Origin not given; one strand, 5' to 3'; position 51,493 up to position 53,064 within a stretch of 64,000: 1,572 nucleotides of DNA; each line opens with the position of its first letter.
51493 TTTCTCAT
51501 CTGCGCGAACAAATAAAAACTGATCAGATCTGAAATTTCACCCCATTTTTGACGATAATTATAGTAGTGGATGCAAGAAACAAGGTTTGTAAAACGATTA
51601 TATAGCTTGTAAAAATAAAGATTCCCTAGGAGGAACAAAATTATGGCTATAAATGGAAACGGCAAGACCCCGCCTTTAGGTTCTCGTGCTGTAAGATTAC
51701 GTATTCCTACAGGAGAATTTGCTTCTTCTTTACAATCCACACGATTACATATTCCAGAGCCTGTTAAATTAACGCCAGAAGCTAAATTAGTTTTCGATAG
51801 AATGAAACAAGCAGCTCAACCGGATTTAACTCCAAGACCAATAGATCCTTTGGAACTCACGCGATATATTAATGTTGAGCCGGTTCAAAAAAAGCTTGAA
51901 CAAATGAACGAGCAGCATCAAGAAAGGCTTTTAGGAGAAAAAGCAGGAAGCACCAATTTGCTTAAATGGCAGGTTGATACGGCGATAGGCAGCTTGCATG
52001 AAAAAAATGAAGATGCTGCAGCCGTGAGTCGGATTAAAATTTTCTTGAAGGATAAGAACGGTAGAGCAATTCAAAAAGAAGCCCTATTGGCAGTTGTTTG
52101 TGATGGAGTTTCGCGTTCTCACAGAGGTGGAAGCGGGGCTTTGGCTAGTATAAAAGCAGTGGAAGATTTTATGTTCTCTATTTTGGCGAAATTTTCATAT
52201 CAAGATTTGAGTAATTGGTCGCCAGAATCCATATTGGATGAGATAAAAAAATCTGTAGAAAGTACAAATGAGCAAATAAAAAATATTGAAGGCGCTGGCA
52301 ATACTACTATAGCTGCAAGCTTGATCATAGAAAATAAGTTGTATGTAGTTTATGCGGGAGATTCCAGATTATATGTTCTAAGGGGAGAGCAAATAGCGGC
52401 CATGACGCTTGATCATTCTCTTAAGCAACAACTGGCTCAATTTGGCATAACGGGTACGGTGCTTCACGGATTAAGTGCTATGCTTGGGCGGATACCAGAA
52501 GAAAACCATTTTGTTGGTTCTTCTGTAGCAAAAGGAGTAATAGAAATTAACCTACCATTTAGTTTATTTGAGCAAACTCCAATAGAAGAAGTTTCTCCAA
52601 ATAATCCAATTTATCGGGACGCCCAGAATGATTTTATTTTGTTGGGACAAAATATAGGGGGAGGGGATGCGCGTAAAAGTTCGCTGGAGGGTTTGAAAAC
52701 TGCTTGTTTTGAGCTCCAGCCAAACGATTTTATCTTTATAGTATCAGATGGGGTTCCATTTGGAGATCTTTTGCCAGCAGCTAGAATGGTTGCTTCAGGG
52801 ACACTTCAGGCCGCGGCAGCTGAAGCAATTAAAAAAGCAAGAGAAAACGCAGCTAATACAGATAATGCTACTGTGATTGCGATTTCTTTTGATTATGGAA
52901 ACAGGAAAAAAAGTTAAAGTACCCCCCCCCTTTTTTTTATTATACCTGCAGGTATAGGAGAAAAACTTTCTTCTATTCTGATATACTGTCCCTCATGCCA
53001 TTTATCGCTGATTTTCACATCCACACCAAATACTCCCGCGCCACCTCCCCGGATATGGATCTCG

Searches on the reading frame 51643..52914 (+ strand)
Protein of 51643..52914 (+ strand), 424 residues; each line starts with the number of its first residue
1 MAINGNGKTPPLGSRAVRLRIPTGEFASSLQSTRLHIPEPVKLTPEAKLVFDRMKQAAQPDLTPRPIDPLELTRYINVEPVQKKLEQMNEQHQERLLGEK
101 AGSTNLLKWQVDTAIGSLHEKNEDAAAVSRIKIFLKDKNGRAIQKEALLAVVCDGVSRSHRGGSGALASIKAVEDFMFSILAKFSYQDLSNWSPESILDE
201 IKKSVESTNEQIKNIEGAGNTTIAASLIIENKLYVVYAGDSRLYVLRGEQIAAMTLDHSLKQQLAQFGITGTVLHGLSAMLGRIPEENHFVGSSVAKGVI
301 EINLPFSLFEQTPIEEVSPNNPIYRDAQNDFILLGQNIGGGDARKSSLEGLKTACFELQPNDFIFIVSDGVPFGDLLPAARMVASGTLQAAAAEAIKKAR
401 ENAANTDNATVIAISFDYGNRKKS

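Call 7: search_protein_families(library=pfam, proteins=[window:51643-52914:+], max_evalue=0.001)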
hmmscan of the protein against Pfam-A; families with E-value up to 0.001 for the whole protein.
window:51643-52914:+ (424 aa): 1 family
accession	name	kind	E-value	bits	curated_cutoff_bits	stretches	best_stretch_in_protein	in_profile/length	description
PF00481.26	PP2C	-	0.00028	21.1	20.3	1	196-260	71-142/255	Protein phosphatase 2C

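Call 13: search_protein_families(library=ncbifam, proteins=[window:51643-52914:+], max_evalue=0.001)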
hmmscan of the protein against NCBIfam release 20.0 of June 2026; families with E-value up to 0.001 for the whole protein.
window:51643-52914:+ (424 aa): 2 families
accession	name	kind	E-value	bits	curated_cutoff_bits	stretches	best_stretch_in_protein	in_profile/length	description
NF033484.1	Stp1_PP2C_phos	equivalog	7.1e-21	74.8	230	1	113-268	2-139/232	Stp1/IreP family PP2C-type Ser/Thr phosphatase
NF011149.0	PRK14559.1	equivalog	1.2e-09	37.5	374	1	111-273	376-536/642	serine/threonine phosphatase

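Call 63: search_solved_structures(query=window:51643-52914:+, max_evalue=0.001, show_alignments=1)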
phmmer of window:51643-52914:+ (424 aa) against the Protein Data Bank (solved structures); distinct sequences matched with E-value up to 0.001: 11.
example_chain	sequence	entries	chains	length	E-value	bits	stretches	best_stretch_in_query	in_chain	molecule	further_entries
5f1m_A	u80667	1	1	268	1e-07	34.6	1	94-267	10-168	Phosphorylated protein phosphatase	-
6ihs_A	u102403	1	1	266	3.4e-07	32.8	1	137-267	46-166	Phosphorylated protein phosphatase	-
6ihv_A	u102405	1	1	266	3.7e-07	32.7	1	145-267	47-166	Phosphorylated protein phosphatase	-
6ihu_A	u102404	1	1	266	3.7e-07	32.7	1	145-267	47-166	Phosphorylated protein phosphatase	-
6ihw_A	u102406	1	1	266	3.8e-07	32.7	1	145-267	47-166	Phosphorylated protein phosphatase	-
6ihr_A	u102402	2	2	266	3.8e-07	32.7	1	145-267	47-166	Phosphorylated protein phosphatase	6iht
6ihl_A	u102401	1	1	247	4e-07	32.6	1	145-267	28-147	Phosphorylated protein phosphatase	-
2pk0_A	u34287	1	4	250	4e-05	26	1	149-268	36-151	Serine/threonine protein phosphatase Stp1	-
5iti_A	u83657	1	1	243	0.0001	24.7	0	146-269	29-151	Protein serin-threonin phosphatase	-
2j82_A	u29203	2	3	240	0.0001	24.7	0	148-269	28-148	PROTEIN SERINE-THREONINE PHOSPHATASE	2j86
5d2u_A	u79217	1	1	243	0.00025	23.4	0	151-269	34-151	Protein serin-threonin phosphatase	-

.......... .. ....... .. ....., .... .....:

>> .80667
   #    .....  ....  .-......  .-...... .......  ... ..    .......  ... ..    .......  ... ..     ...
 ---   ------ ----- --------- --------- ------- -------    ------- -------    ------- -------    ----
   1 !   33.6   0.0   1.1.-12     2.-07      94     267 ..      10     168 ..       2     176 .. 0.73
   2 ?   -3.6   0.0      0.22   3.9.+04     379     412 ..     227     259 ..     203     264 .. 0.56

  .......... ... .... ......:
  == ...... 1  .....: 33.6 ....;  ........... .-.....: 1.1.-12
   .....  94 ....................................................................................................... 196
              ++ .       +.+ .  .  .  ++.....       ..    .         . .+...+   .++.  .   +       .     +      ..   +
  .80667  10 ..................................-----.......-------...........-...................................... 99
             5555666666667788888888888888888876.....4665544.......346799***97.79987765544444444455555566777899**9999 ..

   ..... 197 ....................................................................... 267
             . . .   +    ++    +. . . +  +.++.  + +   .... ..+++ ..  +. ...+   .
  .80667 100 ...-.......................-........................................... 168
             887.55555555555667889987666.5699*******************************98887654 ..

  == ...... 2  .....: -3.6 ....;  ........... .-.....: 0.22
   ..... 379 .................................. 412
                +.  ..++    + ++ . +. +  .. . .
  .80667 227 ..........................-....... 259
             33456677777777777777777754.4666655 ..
